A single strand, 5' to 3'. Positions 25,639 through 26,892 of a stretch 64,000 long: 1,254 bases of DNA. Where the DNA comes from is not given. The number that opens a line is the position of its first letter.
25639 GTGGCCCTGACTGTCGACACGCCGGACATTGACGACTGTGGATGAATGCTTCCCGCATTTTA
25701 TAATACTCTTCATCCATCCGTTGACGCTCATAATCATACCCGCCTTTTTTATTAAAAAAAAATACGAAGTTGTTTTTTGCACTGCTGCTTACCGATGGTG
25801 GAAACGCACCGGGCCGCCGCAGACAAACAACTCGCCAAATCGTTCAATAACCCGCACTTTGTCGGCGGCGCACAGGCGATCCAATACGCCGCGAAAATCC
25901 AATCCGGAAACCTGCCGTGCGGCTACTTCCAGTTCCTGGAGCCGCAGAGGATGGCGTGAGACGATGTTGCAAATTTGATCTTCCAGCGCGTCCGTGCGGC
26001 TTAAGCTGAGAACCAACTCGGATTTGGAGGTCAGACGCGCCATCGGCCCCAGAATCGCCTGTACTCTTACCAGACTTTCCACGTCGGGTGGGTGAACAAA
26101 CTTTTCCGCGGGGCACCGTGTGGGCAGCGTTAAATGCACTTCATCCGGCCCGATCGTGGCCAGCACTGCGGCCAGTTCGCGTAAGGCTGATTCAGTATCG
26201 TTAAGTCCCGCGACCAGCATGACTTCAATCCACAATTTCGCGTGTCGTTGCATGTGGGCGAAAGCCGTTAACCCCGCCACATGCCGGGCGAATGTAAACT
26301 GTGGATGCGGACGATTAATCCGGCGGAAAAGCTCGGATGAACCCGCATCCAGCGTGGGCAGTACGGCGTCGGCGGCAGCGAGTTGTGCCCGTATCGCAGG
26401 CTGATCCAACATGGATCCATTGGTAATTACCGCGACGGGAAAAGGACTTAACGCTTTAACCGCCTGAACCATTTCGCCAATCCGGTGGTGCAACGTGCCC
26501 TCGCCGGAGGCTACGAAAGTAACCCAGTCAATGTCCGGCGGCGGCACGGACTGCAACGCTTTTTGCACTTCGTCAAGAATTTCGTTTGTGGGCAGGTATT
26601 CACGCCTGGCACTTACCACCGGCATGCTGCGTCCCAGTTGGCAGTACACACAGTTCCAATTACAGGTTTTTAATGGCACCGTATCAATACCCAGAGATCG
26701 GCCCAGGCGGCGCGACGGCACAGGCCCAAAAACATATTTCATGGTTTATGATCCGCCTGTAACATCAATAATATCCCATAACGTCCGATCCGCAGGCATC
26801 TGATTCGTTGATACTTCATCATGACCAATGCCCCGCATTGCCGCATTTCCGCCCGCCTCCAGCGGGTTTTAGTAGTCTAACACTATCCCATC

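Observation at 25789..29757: Six-gene NifX-like / C_GCAxxG_C_C / DUF5320 / twin ferredoxin-MinD ATPase / radical-SAM cluster: an uncharacterised putative metallocluster-maturation module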

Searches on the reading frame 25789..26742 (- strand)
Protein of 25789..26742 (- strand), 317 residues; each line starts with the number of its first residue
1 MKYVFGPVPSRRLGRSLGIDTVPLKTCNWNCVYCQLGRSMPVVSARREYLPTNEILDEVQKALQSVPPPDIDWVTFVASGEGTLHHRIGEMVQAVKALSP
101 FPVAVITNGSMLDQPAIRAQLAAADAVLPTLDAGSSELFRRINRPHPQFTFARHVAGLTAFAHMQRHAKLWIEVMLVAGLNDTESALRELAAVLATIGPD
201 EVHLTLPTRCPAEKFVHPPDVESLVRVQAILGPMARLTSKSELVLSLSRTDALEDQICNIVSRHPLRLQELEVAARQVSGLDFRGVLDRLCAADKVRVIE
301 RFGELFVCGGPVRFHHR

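Call 3: search_protein_families(library=pfam, proteins=[window:25789-26742:-], max_evalue=0.01)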
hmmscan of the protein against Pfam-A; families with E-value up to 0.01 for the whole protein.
window:25789-26742:- (317 aa): 1 family
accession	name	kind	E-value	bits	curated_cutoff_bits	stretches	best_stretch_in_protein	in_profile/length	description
PF04055.27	Radical_SAM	-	4.6e-13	50.1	29.5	1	24-184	4-158/166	Radical SAM superfamily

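Call 4: search_protein_families(library=ncbifam, proteins=[window:25789-26742:-], max_evalue=0.01)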
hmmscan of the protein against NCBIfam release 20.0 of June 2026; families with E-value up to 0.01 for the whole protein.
window:25789-26742:- (317 aa): 16 families
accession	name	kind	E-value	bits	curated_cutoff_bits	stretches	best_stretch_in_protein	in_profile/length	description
TIGR04317.1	W_rSAM_matur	equivalog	4.6e-09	35.9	380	1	25-204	12-181/349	tungsten cofactor oxidoreductase radical SAM maturase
TIGR02666.1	moaA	equivalog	2.1e-08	33.5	284.05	1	26-184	19-172/336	GTP 3',8-cyclase MoaA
NF038283.1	viperin_w_prok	equivalog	5.2e-08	32.4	180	1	25-170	10-156/281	viperin family antiviral radical SAM protein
TIGR02668.1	moaA_archaeal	equivalog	2.1e-07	30.2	325.25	1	25-184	18-165/303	GTP 3',8-cyclase MoaA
TIGR03972.1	rSAM_TYW1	equivalog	6.1e-07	28.8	317.95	1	75-196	123-237/297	4-demethylwyosine synthase TYW1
NF001199.0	PRK00164.2-1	equivalog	6.9e-06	25.4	231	1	25-145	20-132/308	GTP 3',8-cyclase MoaA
TIGR04100.1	rSAM_pair_X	hypoth_equivalog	1.4e-05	24.7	262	1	26-164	17-156/197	TIGR04100 family radical SAM protein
TIGR04311.1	rSAM_Geo_metal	subfamily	3.7e-05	22.9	400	1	32-197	11-177/423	radical SAM/SPASM family putative metalloenzyme maturase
TIGR02495.1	NrdG2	equivalog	5.1e-05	22.7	131.15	1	24-111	23-101/193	anaerobic ribonucleoside-triphosphate reductase activating protein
TIGR03963.1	rSAM_QueE_Clost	equivalog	0.00012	21.8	260.1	1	23-112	25-105/219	putative 7-carboxy-7-deazaguanine synthase QueE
NF038332.1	rSAM_rare_HxsC4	exception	0.00015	21.1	500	1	26-167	23-156/335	radical SAM protein HxsC4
TIGR02493.1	PFLA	equivalog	0.00027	20.4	231.75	1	22-197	20-186/235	pyruvate formate-lyase-activating protein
NF049973.1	radical_Rv1681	equivalog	0.00029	19.9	380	1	26-115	81-160/326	Rv1681 family radical SAM protein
TIGR04466.1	rSAM_BlsE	equivalog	0.00061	19.3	400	1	24-164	10-137/327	cytosylglucuronate decarboxylase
TIGR04133.1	rSAM_w_lipo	hypoth_equivalog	0.0011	17.9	425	1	26-198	33-193/350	TIGR04133 family radical SAM/SPASM protein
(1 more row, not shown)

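Call 35: find_homologous_proteins(query=window:25789-26742:-, max_evalue=1e-10)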
Query window:25789-26742:- (317 aa): 7730 proteins with E <= 1e-10 among 8000 candidates; the best 120 are listed.
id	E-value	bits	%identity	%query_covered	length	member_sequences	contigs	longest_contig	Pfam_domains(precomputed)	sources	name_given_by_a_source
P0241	3.9e-208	708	99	100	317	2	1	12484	PF04055.28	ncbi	ncbi:MAG: radical SAM protein [Phycisphaerae bacterium]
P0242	4.0e-176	603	85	100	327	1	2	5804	PF04055.28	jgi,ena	jgi:wyosine [tRNA(Phe)-imidazoG37] synthetase (radical SAM superfamily)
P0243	5.3e-144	497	71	99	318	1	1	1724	PF04055.28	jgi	jgi:wyosine [tRNA(Phe)-imidazoG37] synthetase (radical SAM superfamily)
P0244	1.8e-138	479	70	99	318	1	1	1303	PF04055.28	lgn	-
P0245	1.4e-133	463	67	99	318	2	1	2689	PF04055.28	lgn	-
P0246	1.2e-132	460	71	95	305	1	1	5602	PF04055.28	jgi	jgi:wyosine [tRNA(Phe)-imidazoG37] synthetase (radical SAM superfamily)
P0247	8.2e-132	457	65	100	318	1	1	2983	PF04055.28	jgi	jgi:wyosine [tRNA(Phe)-imidazoG37] synthetase (radical SAM superfamily)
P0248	4.1e-119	415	61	97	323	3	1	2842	PF04055.28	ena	-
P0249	4.8e-114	399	59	97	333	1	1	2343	PF04055.28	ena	-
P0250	5.7e-114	399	60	97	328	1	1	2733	PF04055.28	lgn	-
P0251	5.9e-113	395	58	98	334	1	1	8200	PF04055.28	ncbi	-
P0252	1.6e-112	394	59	99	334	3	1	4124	PF04055.28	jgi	-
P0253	3.9e-112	393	57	99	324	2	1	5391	PF04055.28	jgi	jgi:wyosine [tRNA(Phe)-imidazoG37] synthetase (radical SAM superfamily)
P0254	4.1e-112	393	57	99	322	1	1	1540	PF04055.28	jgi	jgi:wyosine [tRNA(Phe)-imidazoG37] synthetase (radical SAM superfamily)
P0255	1.5e-111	391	56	97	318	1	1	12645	PF04055.28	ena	-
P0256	1.3e-109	384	57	99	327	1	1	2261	PF04055.28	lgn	-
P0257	1.6e-109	384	56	99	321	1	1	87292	PF04055.28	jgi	jgi:wyosine [tRNA(Phe)-imidazoG37] synthetase (radical SAM superfamily)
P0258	1.8e-109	384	59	98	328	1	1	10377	PF04055.28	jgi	jgi:wyosine [tRNA(Phe)-imidazoG37] synthetase (radical SAM superfamily)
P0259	2.2e-109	384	56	99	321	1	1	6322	PF04055.28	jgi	jgi:wyosine [tRNA(Phe)-imidazoG37] synthetase (radical SAM superfamily)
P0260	3.9e-109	383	57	99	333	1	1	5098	PF04055.28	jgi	jgi:wyosine [tRNA(Phe)-imidazoG37] synthetase (radical SAM superfamily)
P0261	5.8e-109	382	56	99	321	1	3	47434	PF04055.28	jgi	jgi:wyosine [tRNA(Phe)-imidazoG37] synthetase (radical SAM superfamily)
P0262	7.4e-109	382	62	91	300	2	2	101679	PF04055.28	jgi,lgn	jgi:wyosine [tRNA(Phe)-imidazoG37] synthetase (radical SAM superfamily)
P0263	8.0e-109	382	57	99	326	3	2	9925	PF04055.28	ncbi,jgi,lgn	-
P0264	2.0e-108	380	56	99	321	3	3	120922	PF04055.28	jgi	jgi:wyosine [tRNA(Phe)-imidazoG37] synthetase (radical SAM superfamily)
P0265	2.1e-108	380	58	97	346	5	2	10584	PF04055.28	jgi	jgi:wyosine [tRNA(Phe)-imidazoG37] synthetase (radical SAM superfamily)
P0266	3.1e-108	380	55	99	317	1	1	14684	PF04055.28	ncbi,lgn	-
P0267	3.4e-108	380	55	100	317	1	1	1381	PF04055.28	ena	-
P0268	4.1e-108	379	56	100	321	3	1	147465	PF04055.28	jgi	jgi:wyosine [tRNA(Phe)-imidazoG37] synthetase (radical SAM superfamily)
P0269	4.2e-108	379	56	100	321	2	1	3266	PF04055.28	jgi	jgi:wyosine [tRNA(Phe)-imidazoG37] synthetase (radical SAM superfamily)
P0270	4.6e-108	379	56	100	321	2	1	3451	PF04055.28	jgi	jgi:wyosine [tRNA(Phe)-imidazoG37] synthetase (radical SAM superfamily)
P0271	5.5e-108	379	56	99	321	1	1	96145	PF04055.28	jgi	jgi:wyosine [tRNA(Phe)-imidazoG37] synthetase (radical SAM superfamily)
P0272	1.4e-107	378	56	99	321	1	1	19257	PF04055.28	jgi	jgi:wyosine [tRNA(Phe)-imidazoG37] synthetase (radical SAM superfamily)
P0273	1.5e-107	377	55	99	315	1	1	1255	PF04055.28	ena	-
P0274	1.6e-107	377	57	99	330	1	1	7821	PF04055.28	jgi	jgi:wyosine [tRNA(Phe)-imidazoG37] synthetase (radical SAM superfamily)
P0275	1.9e-107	377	55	99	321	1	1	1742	PF04055.28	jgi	jgi:wyosine [tRNA(Phe)-imidazoG37] synthetase (radical SAM superfamily)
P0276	2.0e-107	377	56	99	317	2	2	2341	PF04055.28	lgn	-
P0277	2.8e-107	377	57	99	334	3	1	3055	PF04055.28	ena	-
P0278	3.3e-107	376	58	99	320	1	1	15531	PF04055.28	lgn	-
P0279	3.5e-107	376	55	99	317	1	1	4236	PF04055.28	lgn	-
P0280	5.8e-107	376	55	100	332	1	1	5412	PF04055.28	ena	-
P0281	7.0e-107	375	57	99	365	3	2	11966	PF04055.28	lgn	-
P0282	1.0e-106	375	55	99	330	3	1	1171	PF04055.28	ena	-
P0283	1.0e-106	375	55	100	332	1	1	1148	PF04055.28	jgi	jgi:wyosine [tRNA(Phe)-imidazoG37] synthetase (radical SAM superfamily)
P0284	1.3e-106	374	55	99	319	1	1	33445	PF04055.28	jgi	-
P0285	1.6e-106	374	54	100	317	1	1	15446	PF04055.28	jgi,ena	jgi:wyosine [tRNA(Phe)-imidazoG37] synthetase (radical SAM superfamily)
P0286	1.7e-106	374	57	99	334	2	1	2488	PF04055.28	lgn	-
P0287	1.8e-106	374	56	100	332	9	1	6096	PF04055.28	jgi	jgi:wyosine [tRNA(Phe)-imidazoG37] synthetase (radical SAM superfamily)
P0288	1.8e-106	374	56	100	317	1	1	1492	PF04055.28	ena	-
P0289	1.9e-106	374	57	98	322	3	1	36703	PF04055.28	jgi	jgi:wyosine [tRNA(Phe)-imidazoG37] synthetase (radical SAM superfamily)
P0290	2.6e-106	373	55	98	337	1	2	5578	PF04055.28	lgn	-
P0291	2.7e-106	373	54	100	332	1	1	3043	PF04055.28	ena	-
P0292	2.7e-106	373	57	97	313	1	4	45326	PF04055.28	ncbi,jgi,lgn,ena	jgi:wyosine [tRNA(Phe)-imidazoG37] synthetase (radical SAM superfamily)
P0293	2.8e-106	373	55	99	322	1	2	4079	PF04055.28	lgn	-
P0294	3.9e-106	373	54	100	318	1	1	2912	PF04055.28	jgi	jgi:wyosine [tRNA(Phe)-imidazoG37] synthetase (radical SAM superfamily)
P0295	3.9e-106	373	56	99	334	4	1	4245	PF04055.28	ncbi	-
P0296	4.0e-106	373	54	99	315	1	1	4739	PF04055.28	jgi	jgi:wyosine [tRNA(Phe)-imidazoG37] synthetase (radical SAM superfamily)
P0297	4.2e-106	373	55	99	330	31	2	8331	PF04055.28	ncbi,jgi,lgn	jgi:wyosine [tRNA(Phe)-imidazoG37] synthetase (radical SAM superfamily)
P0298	5.0e-106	373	56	99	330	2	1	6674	PF04055.28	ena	-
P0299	5.3e-106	372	54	100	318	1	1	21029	PF04055.28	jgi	jgi:wyosine [tRNA(Phe)-imidazoG37] synthetase (radical SAM superfamily)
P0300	6.3e-106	372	56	100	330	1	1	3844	PF04055.28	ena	-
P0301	7.1e-106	372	56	99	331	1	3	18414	PF04055.28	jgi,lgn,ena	-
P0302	7.3e-106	372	55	99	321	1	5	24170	PF04055.28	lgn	-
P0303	7.4e-106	372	57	99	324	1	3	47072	PF04055.28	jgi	jgi:wyosine [tRNA(Phe)-imidazoG37] synthetase (radical SAM superfamily)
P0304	7.4e-106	372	54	99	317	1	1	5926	PF04055.28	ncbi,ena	-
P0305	8.1e-106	372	57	99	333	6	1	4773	PF04055.28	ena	-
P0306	1.0e-105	372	54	100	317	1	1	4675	PF04055.28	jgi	jgi:wyosine [tRNA(Phe)-imidazoG37] synthetase (radical SAM superfamily)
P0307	1.1e-105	371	56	100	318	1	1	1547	PF04055.28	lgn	-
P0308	1.2e-105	371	54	98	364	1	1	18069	PF04055.28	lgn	-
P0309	1.4e-105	371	55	97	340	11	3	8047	PF04055.28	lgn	-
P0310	1.4e-105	371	55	99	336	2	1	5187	PF04055.28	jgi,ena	-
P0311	1.5e-105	371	56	99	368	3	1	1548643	PF04055.28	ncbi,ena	-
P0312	1.6e-105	371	56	99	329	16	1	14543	PF04055.28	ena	-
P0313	1.6e-105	371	56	99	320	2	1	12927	PF04055.28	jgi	jgi:wyosine [tRNA(Phe)-imidazoG37] synthetase (radical SAM superfamily)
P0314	1.6e-105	371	55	99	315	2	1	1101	PF04055.28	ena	-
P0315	1.8e-105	371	56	99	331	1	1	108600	PF04055.28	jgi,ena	-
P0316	1.9e-105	371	54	99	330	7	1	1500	PF04055.28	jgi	-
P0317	1.9e-105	371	55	99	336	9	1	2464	PF04055.28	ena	-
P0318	2.1e-105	371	55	99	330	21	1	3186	PF04055.28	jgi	-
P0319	2.2e-105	370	54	99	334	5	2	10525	PF04055.28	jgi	-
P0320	2.3e-105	370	55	99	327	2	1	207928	PF04055.28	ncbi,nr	ncbi:MAG: radical SAM protein [Opitutaceae bacterium]|nr:radical SAM protein [Opitutaceae bacterium]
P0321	2.4e-105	370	56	99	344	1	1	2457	PF04055.28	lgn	-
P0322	2.4e-105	370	56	99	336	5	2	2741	PF04055.28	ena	-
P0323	2.4e-105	370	54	99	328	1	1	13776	PF04055.28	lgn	-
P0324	2.4e-105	370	55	99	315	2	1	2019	PF04055.28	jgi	jgi:wyosine [tRNA(Phe)-imidazoG37] synthetase (radical SAM superfamily)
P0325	2.7e-105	370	57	98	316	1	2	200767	PF04055.28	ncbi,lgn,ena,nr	ncbi:MAG: radical SAM protein [Phycisphaerales bacterium]|nr:radical SAM protein [Phycisphaerales ba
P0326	2.9e-105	370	55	97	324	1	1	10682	PF04055.28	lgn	-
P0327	2.9e-105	370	55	99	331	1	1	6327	PF04055.28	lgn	-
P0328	3.1e-105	370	56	99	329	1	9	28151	PF04055.28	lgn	-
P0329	3.2e-105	370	55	99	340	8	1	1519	PF04055.28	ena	-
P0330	3.2e-105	370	56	99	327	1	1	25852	PF04055.28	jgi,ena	-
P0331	3.4e-105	370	56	99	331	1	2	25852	PF04055.28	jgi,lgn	jgi:wyosine [tRNA(Phe)-imidazoG37] synthetase (radical SAM superfamily)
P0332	4.5e-105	369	54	99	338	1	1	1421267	PF04055.28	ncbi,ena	-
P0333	4.7e-105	369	55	99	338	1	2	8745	PF04055.28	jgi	jgi:wyosine [tRNA(Phe)-imidazoG37] synthetase (radical SAM superfamily)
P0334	4.7e-105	369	55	99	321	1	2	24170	PF04055.28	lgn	-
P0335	5.9e-105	369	56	99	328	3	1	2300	PF04055.28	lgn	-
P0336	5.9e-105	369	55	99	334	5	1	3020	PF04055.28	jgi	jgi:wyosine [tRNA(Phe)-imidazoG37] synthetase (radical SAM superfamily)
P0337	6.2e-105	369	54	99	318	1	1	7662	PF04055.28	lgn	-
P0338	6.4e-105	369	53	99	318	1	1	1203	PF04055.28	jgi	jgi:wyosine [tRNA(Phe)-imidazoG37] synthetase (radical SAM superfamily)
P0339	7.1e-105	369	59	97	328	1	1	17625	PF04055.28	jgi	jgi:wyosine [tRNA(Phe)-imidazoG37] synthetase (radical SAM superfamily)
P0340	7.3e-105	369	54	99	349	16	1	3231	PF04055.28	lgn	-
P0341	7.4e-105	369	55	99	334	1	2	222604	PF04055.28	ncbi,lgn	ncbi:MAG: radical SAM protein [Chloroflexota bacterium]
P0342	7.6e-105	369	56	98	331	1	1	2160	PF04055.28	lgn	-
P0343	7.8e-105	369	56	99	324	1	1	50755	PF04055.28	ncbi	-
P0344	8.9e-105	368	55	99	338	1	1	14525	PF04055.28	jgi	jgi:wyosine [tRNA(Phe)-imidazoG37] synthetase (radical SAM superfamily)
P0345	8.9e-105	368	55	99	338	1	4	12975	PF04055.28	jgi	jgi:wyosine [tRNA(Phe)-imidazoG37] synthetase (radical SAM superfamily)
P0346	9.3e-105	368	55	99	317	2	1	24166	PF04055.28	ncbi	-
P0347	9.5e-105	368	57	98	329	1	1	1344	PF04055.28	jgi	jgi:wyosine [tRNA(Phe)-imidazoG37] synthetase (radical SAM superfamily)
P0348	9.7e-105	368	56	97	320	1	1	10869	PF04055.28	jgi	jgi:wyosine [tRNA(Phe)-imidazoG37] synthetase (radical SAM superfamily)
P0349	1.0e-104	368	54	99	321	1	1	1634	PF04055.28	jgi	jgi:wyosine [tRNA(Phe)-imidazoG37] synthetase (radical SAM superfamily)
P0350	1.2e-104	368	57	97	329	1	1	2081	PF04055.28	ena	-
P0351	1.3e-104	368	55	99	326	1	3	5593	PF04055.28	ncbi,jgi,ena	-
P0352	1.3e-104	368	54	99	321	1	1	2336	PF04055.28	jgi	jgi:wyosine [tRNA(Phe)-imidazoG37] synthetase (radical SAM superfamily)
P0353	1.4e-104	368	56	98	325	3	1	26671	PF04055.28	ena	-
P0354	1.4e-104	368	56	99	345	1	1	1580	PF04055.28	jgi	jgi:wyosine [tRNA(Phe)-imidazoG37] synthetase (radical SAM superfamily)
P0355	1.4e-104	368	54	99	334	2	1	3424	PF04055.28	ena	-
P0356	1.6e-104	368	55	99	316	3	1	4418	PF04055.28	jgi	jgi:wyosine [tRNA(Phe)-imidazoG37] synthetase (radical SAM superfamily)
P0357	1.7e-104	368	54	99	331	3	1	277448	PF04055.28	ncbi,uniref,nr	ncbi:radical SAM protein [Ornatilinea apprima]|uniref:Radical SAM protein n=1 Tax=Ornatilinea apprim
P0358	1.7e-104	368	55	99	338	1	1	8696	PF04055.28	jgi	jgi:wyosine [tRNA(Phe)-imidazoG37] synthetase (radical SAM superfamily)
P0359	1.7e-104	368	56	99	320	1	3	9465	PF04055.28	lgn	-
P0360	1.7e-104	367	54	100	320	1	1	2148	PF04055.28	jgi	jgi:wyosine [tRNA(Phe)-imidazoG37] synthetase (radical SAM superfamily)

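Call 36: find_encoding_contigs(protein=P0357, flank=10000, max_places=1)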
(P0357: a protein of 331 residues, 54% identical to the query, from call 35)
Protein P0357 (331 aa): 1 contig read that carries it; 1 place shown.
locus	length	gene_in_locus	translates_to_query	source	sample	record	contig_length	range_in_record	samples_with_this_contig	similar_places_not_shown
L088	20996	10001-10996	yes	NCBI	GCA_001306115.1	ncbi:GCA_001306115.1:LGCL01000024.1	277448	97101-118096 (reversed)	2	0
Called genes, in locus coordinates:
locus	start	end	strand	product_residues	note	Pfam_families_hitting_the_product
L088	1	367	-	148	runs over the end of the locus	-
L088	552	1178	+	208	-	PF00881:Nitroreductase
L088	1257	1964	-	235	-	PF14329:DUF4386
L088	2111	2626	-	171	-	-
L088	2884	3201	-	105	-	-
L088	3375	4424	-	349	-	-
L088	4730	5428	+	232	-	PF12844:HTH_19 (weak), PF01381:HTH_3, PF13443:HTH_26 (weak), PF07883:Cupin_2, PF02311:AraC_binding (weak)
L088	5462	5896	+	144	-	PF00037:Fer4, PF12797:Fer4_2 (faint), PF12837:Fer4_6 (weak), PF13237:Fer4_10, PF12838:Fer4_7, PF13187:Fer4_9, PF00037:Fer4 (weak), PF12837:Fer4_6 (weak), +4 more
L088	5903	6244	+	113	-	PF17253:DUF5320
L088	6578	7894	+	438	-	PF10609:ParA, PF13614:AAA_31 (weak), PF01656:CbiA, PF01592:NifU_N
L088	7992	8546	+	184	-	PF01327:Pep_deformylase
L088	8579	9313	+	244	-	PF02535:Zip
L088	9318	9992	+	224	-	PF01168:Ala_racemase_N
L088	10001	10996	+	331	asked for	PF04055:Radical_SAM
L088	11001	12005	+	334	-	PF00586:AIRS, PF02769:AIRS_C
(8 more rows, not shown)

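Call 37: find_encoding_contigs(protein=P0320, flank=10000, max_places=1)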
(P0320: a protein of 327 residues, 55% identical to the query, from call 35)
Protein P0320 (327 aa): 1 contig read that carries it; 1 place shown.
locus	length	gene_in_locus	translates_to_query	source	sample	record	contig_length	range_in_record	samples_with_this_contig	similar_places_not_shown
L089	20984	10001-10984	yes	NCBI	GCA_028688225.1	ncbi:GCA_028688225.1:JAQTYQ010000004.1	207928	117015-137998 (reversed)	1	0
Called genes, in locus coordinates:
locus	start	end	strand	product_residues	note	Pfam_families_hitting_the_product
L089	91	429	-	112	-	PF02001:DUF134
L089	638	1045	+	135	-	PF02579:Nitro_FeMo-Co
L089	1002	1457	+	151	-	PF03061:4HBT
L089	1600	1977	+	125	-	PF01243:PNPOx_N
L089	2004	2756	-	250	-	PF02535:Zip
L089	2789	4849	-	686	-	PF07715:Plug (faint), PF00593:TonB_dep_Rec_b-barrel, PF14905:OMP_b-brl_3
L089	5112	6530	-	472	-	PF01458:SUFBD_core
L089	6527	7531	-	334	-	PF02492:cobW, PF07683:CobW_C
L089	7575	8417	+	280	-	PF00753:Lactamase_B, PF23023:Anti-Pycsar_Apyc1 (faint), PF12706:Lactamase_B_2 (weak)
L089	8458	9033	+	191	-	PF01327:Pep_deformylase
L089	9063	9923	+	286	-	PF10609:ParA, PF00142:Fer4_NifH (faint), PF01656:CbiA, PF02374:ArsA_ATPase (weak), PF09140:MipZ, PF13614:AAA_31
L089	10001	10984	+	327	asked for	PF04055:Radical_SAM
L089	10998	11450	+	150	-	PF00210:Ferritin, PF02915:Rubrerythrin (weak)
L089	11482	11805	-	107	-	-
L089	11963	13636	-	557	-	PF01262:AlaDh_PNT_C (faint), PF01266:DAO (faint), PF07992:Pyr_redox_2, PF13450:NAD_binding_8 (faint), PF13738:Pyr_redox_3 (faint), PF00070:Pyr_redox, PF02852:Pyr_redox_dim, PF00581:Rhodanese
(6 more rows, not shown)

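Call 38: find_encoding_contigs(protein=P0311, flank=10000, max_places=1)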
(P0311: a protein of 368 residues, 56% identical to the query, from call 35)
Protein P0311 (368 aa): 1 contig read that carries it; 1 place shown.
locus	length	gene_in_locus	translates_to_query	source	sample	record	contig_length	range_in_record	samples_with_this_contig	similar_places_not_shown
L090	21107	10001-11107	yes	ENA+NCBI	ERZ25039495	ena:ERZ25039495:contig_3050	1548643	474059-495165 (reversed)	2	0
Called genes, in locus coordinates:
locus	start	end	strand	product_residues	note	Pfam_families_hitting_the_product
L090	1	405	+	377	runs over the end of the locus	PF12679:ABC2_membrane_2, PF12698:ABC2_membrane_3, PF01061:ABC2_membrane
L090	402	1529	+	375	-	PF12679:ABC2_membrane_2, PF12698:ABC2_membrane_3, PF01061:ABC2_membrane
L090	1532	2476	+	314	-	PF00005:ABC_tran, PF13304:AAA_21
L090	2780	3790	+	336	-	-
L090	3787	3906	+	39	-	-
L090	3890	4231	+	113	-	-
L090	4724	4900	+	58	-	-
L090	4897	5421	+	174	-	PF01381:HTH_3 (weak), PF02311:AraC_binding (weak), PF07883:Cupin_2, PF05899:Cupin_3 (weak)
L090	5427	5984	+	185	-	-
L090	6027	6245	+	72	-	-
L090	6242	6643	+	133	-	PF02579:Nitro_FeMo-Co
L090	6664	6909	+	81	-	PF00578:AhpC-TSA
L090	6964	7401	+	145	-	PF00578:AhpC-TSA, PF08534:Redoxin, PF10417:1-cysPrx_C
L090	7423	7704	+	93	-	-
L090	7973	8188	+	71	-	-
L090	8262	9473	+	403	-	PF01545:Cation_efflux, PF16916:ZT_dimer, PF02579:Nitro_FeMo-Co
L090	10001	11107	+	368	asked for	PF04055:Radical_SAM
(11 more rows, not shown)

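Call 39: find_encoding_contigs(protein=P0325, flank=10000, max_places=1)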
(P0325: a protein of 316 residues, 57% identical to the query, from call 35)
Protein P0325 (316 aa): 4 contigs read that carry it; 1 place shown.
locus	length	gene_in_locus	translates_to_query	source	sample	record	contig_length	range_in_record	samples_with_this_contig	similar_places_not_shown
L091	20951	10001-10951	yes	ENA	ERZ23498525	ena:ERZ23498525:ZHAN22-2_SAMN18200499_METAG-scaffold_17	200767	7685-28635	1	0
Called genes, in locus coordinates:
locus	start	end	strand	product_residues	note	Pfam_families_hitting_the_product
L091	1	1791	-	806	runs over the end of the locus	-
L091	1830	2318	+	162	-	-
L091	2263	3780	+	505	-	PF16743:PliI (faint), PF01839:FG-GAP (faint), PF25292:Beta-prop_CGLA (faint), PF13517:FG-GAP_3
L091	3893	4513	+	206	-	PF01725:Ham1p_like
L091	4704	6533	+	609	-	PF16697:Yop-YscD_cpl, PF00498:FHA, PF00437:T2SSE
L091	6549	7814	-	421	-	PF00924:MS_channel_2nd, PF21082:MS_channel_3rd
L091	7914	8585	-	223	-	PF00753:Lactamase_B (weak), PF13483:Lactamase_B_3, PF12706:Lactamase_B_2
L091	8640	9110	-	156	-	PF04073:tRNA_edit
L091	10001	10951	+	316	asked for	PF04055:Radical_SAM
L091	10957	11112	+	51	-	-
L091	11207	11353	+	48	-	PF00578:AhpC-TSA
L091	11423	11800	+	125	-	PF00578:AhpC-TSA, PF10417:1-cysPrx_C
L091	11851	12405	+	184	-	PF04143:Sulf_transp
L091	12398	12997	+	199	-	PF20398:DUF6691 (weak), PF04143:Sulf_transp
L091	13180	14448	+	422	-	PF14312:FG-GAP_2, PF15232:DUF4585 (faint), PF14312:FG-GAP_2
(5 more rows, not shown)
